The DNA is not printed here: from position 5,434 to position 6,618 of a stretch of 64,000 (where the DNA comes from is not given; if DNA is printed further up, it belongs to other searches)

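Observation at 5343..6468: Sigma54 promoter in front of a short sigma70-family gene: possible RpoN-to-alternative-sigma cascade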

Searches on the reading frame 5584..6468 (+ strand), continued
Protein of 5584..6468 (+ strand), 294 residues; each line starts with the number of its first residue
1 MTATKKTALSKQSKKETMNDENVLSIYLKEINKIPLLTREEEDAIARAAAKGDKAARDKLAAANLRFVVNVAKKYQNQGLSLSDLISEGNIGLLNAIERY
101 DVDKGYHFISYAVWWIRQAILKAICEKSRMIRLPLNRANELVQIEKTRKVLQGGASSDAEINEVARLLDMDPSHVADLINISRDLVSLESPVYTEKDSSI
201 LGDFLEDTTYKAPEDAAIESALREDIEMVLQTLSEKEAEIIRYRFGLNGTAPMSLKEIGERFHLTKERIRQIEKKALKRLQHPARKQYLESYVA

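Call 46: find_encoding_contigs(protein=P0218, flank=10000, max_places=2)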
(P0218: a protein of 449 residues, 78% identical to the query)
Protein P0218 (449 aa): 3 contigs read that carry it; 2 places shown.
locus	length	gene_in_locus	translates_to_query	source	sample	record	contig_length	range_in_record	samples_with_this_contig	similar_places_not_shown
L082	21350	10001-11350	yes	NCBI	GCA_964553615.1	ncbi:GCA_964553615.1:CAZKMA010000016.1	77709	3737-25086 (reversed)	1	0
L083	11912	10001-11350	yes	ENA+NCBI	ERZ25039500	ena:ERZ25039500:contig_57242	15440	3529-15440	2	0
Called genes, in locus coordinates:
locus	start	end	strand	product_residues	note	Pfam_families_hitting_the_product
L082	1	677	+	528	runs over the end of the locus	PF04286:DUF445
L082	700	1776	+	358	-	PF00072:Response_reg, PF00990:GGDEF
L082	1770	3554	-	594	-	PF13188:PAS_8 (faint), PF00989:PAS (weak), PF00512:HisKA, PF02518:HATPase_c, PF13589:HATPase_c_3 (weak)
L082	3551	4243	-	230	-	PF00072:Response_reg, PF23198:PDE8A_N (weak), PF00486:Trans_reg_C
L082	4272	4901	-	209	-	PF01895:PhoU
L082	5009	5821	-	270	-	PF00005:ABC_tran, PF02463:SMC_N (weak), PF13304:AAA_21 (weak)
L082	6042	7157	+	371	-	PF03033:Glyco_transf_28, PF04101:Glyco_tran_28_C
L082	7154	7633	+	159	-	PF02674:Colicin_V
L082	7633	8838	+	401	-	PF13177:DNA_pol3_delta2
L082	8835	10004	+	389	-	PF00989:PAS, PF08448:PAS_4, PF13426:PAS_9 (weak), PF00512:HisKA, PF02518:HATPase_c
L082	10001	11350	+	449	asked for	PF00072:Response_reg, PF01078:Mg_chelatase (faint), PF00158:Sigma54_activat, PF14532:Sigma54_activ_2, PF07724:AAA_2 (weak), PF07728:AAA_5 (weak), PF25601:AAA_lid_14, PF02954:HTH_8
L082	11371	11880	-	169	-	PF00226:DnaJ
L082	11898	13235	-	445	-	PF00696:AA_kinase, PF22468:ACT_9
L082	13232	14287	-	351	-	PF01118:Semialdhyde_dh, PF02774:Semialdhyde_dhC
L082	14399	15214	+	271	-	PF01048:PNP_UDP_1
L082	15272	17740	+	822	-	PF00270:DEAD (faint), PF13307:Helicase_C_2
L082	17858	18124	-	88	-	PF00166:Cpn10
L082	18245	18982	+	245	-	PF02810:SEC-C (weak)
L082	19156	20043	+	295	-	PF00140:Sigma70_r1_2, PF04542:Sigma70_r2, PF04539:Sigma70_r3, PF04545:Sigma70_r4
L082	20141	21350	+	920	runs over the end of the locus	PF01326:PPDK_N, PF00391:PEP-utilizers, PF02896:PEP-utilizers_C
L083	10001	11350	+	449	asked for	PF00072:Response_reg, PF01078:Mg_chelatase (faint), PF00158:Sigma54_activat, PF14532:Sigma54_activ_2, PF07724:AAA_2 (weak), PF07728:AAA_5 (weak), PF25601:AAA_lid_14, PF02954:HTH_8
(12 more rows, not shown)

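Call 51: search_solved_structures(query=window:5584-6468:+, show_alignments=2, max_evalue=1e-20)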
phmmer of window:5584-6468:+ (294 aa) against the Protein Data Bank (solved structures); distinct sequences matched with E-value up to 1e-20: 62 (the best 60 are shown).
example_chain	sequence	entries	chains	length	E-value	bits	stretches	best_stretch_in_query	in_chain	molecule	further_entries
7l7b_F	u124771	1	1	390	3.9e-70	239.9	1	21-293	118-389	RNA polymerase sigma factor SigA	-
7ckq_F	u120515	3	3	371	3.4e-68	233.5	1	23-292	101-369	RNA polymerase sigma factor SigA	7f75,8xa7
8x6f_E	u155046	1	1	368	6.7e-68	232.6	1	24-292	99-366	RNA polymerase sigma factor SigA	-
8gzg_F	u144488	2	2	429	3e-63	217.3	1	50-293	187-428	RNA polymerase sigma factor SigA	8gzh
9dvs_G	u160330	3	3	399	4.6e-63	216.7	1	48-293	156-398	RNA polymerase sigma factor SigA1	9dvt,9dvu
8h3v_G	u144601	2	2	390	7.2e-63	216.1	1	54-293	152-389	RNA polymerase sigma factor SigA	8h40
7ye1_F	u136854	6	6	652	1.7e-61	211.6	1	45-293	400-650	RNA polymerase sigma factor RpoD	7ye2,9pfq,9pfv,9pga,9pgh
5tw1_F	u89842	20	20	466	6.5e-60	206.4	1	33-293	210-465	RNA polymerase sigma factor SigA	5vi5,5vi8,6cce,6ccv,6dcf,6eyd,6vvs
7vpd_F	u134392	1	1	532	4.7e-59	203.6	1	50-293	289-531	RNA polymerase sigma factor SigA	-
7vpz_F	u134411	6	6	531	4.9e-59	203.5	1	50-293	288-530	RNA polymerase principal sigma factor HrdB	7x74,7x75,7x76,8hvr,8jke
6n61_F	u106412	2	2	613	5e-59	203.5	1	29-293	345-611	RNA polymerase sigma factor RpoD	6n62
8k60_F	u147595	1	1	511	5.1e-59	203.5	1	50-293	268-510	RNA polymerase principal sigma factor HrdB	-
6n60_F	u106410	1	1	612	5.2e-59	203.5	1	29-293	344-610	RNA polymerase sigma factor RpoD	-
9gdo_F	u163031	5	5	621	5.4e-59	203.4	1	49-293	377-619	RNA polymerase sigma factor RpoD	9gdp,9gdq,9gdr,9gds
5vt0_L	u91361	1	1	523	5.5e-59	203.4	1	29-293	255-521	RNA polymerase sigma factor RpoD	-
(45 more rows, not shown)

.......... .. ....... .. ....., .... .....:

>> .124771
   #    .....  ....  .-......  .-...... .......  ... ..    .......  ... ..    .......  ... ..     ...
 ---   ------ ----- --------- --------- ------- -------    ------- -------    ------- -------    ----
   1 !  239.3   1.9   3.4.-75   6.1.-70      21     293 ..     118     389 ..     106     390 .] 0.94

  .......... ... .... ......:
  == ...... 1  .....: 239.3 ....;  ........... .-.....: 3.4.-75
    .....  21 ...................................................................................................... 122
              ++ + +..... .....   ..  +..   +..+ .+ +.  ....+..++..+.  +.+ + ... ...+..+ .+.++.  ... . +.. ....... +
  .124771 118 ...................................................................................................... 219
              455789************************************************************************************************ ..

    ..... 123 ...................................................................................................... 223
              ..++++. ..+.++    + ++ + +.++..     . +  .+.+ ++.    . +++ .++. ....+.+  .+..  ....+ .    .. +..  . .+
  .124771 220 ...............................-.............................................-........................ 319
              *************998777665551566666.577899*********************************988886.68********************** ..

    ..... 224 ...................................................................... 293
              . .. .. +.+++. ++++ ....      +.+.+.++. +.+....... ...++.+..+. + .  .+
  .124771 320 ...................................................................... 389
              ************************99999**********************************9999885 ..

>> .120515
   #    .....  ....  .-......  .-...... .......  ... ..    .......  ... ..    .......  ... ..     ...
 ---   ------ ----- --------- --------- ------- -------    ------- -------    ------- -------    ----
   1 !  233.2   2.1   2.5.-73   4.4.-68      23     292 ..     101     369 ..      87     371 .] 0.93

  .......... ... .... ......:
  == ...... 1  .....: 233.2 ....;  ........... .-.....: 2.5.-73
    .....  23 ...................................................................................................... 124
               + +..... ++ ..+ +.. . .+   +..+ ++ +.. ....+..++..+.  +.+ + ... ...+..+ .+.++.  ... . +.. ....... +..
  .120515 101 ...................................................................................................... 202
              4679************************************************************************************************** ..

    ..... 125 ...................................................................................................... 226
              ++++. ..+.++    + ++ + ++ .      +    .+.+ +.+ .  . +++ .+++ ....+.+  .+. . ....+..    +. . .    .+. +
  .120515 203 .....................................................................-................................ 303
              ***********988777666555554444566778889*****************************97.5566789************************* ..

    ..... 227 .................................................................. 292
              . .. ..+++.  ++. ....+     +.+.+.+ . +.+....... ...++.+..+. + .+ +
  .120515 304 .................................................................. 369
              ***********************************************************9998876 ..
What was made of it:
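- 5584..6468 (+): Gene for a 294-aa group-2-like sigma-70-family factor with regions 1.2, 2, 3 and 4 and no region 1.1. The nearest PDB entries are primary SigA of Firmicutes, then RpoD, then RpoS (call 51).
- On Group 2 (primary-like, non-essential) sigma-70 family: The protein aligns to the C-terminal ~270 residues of primary sigmas (call 51).
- On Proteobacterial RpoS (TIGR02394 / NF004207 equivalogs): PDB RpoS chains score lower (188-191 bits) than primary SigA/RpoD chains (203-240 bits) (call 51).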

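Call 60: search_protein_representatives(protein=window:5584-6468:+)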
Query: 294 residues. Proteins with E-value up to 0.001 (for the whole library): 117711; up to 1e-10: 66975; up to 1e-30: 22490. The best 150 are listed.
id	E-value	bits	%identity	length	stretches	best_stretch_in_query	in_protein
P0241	9.3e-115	399.3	64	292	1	5-294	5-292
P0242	1.2e-114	398.9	65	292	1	10-294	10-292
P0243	1.6e-104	365.8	58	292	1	6-294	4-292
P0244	4.1e-93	328.4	41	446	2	14-265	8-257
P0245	3.5e-91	322.1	58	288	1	18-293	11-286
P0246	1.2e-90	320.3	55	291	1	13-290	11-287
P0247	4.2e-88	312.0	43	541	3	39-286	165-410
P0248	6.6e-83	294.9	50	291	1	10-293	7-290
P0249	8.4e-83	294.6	52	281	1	20-294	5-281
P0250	2.5e-81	289.8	51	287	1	19-294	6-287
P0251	2.7e-81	289.6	41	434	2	25-287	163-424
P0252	8.8e-81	288.0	48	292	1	10-294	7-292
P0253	1.1e-79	284.4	47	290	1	13-289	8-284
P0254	1.1e-79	284.3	44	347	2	54-265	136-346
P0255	1.0e-78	281.2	52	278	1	19-282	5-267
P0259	2.5e-78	280.0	46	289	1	11-294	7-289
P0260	6.7e-78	278.5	59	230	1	19-236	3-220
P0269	8.9e-76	271.6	52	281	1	21-294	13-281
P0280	2.0e-72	260.6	47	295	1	15-293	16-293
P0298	1.5e-69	251.2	50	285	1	22-292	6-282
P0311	5.9e-68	245.9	47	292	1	14-294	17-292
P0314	6.4e-68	245.8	43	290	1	12-293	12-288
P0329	1.4e-66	241.4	49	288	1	16-292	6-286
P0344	4.7e-66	239.7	50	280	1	11-293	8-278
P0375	8.9e-65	235.5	46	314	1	11-282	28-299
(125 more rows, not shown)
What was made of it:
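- Tried and rejected: The representative search gave 150 unnamed proteins (call 60).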

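Call 61: list_cluster_members(proteins=[P0241, P0242, P0243, P0245, P0246, P0248, P0249, P0250, P0252, P0253])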
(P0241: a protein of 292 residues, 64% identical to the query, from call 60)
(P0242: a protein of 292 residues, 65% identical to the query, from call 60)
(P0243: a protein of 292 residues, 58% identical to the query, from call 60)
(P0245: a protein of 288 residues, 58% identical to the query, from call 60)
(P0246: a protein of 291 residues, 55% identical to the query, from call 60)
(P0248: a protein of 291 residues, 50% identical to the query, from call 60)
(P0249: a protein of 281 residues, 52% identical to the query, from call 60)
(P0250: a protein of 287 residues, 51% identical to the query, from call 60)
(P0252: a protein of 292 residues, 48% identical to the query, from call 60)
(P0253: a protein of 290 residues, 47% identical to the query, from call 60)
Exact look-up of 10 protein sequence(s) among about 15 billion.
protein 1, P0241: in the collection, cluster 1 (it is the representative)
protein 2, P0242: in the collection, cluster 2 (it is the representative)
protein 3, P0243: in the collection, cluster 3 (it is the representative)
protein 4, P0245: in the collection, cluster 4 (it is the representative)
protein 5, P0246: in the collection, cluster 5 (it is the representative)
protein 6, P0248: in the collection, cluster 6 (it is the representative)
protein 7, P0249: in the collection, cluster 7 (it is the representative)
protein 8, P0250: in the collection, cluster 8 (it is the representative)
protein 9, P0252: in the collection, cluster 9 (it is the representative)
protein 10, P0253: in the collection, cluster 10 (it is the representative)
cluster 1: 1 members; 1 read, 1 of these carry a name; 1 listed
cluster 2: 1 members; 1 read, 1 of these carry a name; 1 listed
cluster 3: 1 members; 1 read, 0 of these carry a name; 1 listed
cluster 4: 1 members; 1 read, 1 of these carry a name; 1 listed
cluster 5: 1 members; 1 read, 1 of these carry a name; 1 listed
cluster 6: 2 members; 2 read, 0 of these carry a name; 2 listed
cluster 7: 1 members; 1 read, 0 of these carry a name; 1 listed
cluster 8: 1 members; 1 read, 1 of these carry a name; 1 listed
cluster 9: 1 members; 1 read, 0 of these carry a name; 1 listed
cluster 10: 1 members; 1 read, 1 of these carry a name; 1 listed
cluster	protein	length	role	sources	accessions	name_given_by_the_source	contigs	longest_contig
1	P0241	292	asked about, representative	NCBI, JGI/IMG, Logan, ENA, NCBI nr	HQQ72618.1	MAG TPA: RNA polymerase sigma factor RpoD/SigA [Rectinema sp.] | RNA polymerase sigma factor RpoD/SigA [Rectinema sp.]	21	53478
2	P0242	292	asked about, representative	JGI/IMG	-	RNA polymerase primary sigma factor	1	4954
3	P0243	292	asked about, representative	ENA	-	-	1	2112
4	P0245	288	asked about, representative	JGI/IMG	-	RNA polymerase primary sigma factor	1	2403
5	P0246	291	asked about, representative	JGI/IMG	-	RNA polymerase primary sigma factor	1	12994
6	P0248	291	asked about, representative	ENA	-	-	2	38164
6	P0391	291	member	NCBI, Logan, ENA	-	-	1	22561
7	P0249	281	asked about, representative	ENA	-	-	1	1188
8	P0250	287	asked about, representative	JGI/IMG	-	RNA polymerase primary sigma factor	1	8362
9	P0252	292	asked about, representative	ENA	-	-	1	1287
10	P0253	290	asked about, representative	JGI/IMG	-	RNA polymerase primary sigma factor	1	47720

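Call 63: list_cluster_members(proteins=[P0280, P0344, P0375, P0298, P0329, P0260, P0259, P0311, P0314, P0269])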
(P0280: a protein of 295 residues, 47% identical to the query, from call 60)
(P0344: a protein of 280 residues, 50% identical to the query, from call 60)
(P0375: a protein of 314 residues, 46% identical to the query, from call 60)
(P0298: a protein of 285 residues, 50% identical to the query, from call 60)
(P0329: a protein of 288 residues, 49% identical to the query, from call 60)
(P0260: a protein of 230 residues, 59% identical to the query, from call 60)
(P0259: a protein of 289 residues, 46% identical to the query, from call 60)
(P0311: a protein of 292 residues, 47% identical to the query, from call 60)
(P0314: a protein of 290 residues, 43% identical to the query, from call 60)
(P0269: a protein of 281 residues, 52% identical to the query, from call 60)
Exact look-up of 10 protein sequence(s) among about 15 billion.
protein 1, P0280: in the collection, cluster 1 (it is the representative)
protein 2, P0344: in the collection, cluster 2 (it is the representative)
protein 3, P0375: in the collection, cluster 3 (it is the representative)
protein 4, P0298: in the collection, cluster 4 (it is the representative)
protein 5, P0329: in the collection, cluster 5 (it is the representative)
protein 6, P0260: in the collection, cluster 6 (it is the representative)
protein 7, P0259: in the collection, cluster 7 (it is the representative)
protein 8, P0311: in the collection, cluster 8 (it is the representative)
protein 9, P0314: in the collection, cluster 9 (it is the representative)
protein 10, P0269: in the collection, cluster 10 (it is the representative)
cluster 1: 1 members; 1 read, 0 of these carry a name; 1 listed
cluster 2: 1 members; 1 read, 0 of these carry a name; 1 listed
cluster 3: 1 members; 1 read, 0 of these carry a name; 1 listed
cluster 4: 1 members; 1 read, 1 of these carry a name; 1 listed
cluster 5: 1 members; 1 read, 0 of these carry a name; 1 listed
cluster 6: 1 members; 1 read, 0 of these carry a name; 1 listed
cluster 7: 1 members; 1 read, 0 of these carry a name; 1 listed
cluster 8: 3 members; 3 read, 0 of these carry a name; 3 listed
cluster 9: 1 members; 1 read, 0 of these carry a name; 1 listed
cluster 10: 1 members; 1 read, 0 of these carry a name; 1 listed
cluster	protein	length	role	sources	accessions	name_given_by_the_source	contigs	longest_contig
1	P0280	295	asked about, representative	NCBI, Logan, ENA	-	-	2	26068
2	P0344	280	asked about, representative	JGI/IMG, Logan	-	-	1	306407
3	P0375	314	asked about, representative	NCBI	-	-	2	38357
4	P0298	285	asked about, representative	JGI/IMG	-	RNA polymerase primary sigma factor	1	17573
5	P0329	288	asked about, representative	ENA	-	-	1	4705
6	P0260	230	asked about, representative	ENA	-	-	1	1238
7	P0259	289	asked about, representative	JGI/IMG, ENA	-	-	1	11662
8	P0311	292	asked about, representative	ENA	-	-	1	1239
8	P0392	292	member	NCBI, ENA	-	-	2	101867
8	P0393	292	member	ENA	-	-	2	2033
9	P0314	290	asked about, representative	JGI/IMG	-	-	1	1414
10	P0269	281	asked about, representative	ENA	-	-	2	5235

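Call 64: find_encoding_contigs(protein=P0241, flank=3000, max_places=1)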
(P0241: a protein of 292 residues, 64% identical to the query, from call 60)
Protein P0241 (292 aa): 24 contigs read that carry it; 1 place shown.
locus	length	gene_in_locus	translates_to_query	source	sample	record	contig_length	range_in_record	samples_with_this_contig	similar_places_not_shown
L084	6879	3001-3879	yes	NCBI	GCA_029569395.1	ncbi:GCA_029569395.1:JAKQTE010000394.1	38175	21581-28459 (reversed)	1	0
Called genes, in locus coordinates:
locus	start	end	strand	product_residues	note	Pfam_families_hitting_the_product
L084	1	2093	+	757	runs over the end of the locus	PF02922:CBM_48, PF00128:Alpha-amylase, PF21156:ISOA1-3_C (faint)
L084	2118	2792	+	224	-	PF07719:TPR_2 (faint)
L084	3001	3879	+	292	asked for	PF00140:Sigma70_r1_2, PF04542:Sigma70_r2, PF04539:Sigma70_r3, PF04545:Sigma70_r4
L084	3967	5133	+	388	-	PF00348:polyprenyl_synt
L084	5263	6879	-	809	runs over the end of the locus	PF00521:DNA_topoisoIV, PF03989:DNA_gyraseA_C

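Call 65: find_encoding_contigs(protein=P0344, flank=3000, max_places=1)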
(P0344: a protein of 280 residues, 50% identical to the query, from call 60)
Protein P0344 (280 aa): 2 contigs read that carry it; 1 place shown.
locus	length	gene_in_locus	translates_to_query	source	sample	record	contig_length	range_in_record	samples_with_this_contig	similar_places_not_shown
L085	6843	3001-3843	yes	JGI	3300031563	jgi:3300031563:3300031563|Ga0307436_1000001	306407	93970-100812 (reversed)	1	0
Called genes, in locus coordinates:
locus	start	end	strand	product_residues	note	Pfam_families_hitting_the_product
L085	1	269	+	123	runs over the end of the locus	PF13638:PIN_4 (weak), PF18477:PIN_9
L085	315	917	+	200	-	PF03876:SHS2_Rpb7-N, PF00575:S1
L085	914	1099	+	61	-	PF06093:Spt4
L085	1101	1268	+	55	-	-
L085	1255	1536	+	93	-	PF01282:Ribosomal_S24e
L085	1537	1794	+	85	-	PF01599:Ribosomal_S27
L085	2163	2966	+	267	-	PF02616:SMC_ScpA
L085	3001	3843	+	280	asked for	PF00140:Sigma70_r1_2, PF04542:Sigma70_r2, PF04539:Sigma70_r3, PF04545:Sigma70_r4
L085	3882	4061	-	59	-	-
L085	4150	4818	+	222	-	PF01902:Diphthami_syn_2_N, PF03054:tRNA_Me_trans (faint), PF24167:DUF7411 (faint), PF28410:Diphthami_syn_2_C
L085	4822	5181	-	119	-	-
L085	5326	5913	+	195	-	PF12840:HTH_20 (weak), PF13412:HTH_24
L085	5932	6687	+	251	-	PF04402:SIMPL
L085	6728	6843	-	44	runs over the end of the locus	-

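Call 67: find_encoding_contigs(protein=P0248, flank=3000, max_places=1)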
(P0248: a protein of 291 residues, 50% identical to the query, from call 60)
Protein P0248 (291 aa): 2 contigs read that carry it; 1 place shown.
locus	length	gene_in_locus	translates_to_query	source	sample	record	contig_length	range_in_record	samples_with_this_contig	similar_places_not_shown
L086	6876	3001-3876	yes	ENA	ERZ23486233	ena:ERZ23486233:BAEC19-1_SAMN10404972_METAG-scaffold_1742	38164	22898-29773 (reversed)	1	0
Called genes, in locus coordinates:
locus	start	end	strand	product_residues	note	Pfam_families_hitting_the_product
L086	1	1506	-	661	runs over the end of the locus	PF01578:Cytochrom_C_asm, PF16327:CcmF_C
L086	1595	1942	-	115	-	PF03100:CcmE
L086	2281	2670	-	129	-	PF12773:DZR, PF13240:Zn_Ribbon_1 (weak)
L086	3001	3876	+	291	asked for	PF04542:Sigma70_r2, PF04539:Sigma70_r3, PF04545:Sigma70_r4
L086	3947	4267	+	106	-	PF02583:Trns_repr_metal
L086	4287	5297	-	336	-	PF01145:Band_7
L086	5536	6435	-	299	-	PF01145:Band_7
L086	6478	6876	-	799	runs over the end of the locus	PF01545:Cation_efflux, PF01145:Band_7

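Call 68: find_encoding_contigs(protein=P0253, flank=3000, max_places=1)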
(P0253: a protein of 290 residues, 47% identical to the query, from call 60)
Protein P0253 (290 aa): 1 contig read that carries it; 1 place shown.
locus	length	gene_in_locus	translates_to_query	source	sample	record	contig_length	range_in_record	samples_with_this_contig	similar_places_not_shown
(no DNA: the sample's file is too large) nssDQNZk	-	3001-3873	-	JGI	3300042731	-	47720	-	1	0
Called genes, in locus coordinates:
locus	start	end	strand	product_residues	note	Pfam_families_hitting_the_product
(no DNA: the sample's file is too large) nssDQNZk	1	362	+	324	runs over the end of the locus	PF02653:BPD_transp_2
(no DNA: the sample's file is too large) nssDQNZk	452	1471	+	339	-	PF13407:Peripla_BP_4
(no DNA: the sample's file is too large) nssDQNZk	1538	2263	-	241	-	-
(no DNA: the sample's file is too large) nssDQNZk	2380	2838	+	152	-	-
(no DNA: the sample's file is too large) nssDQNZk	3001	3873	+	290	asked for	PF00140:Sigma70_r1_2, PF04542:Sigma70_r2, PF04545:Sigma70_r4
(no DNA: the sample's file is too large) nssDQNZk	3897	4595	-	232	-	PF00950:ABC-3, PF01032:FecCD (weak)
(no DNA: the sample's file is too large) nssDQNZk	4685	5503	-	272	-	PF00005:ABC_tran, PF13304:AAA_21 (faint)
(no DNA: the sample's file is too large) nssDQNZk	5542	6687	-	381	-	PF01297:ZnuA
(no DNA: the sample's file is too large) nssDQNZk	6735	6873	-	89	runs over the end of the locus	-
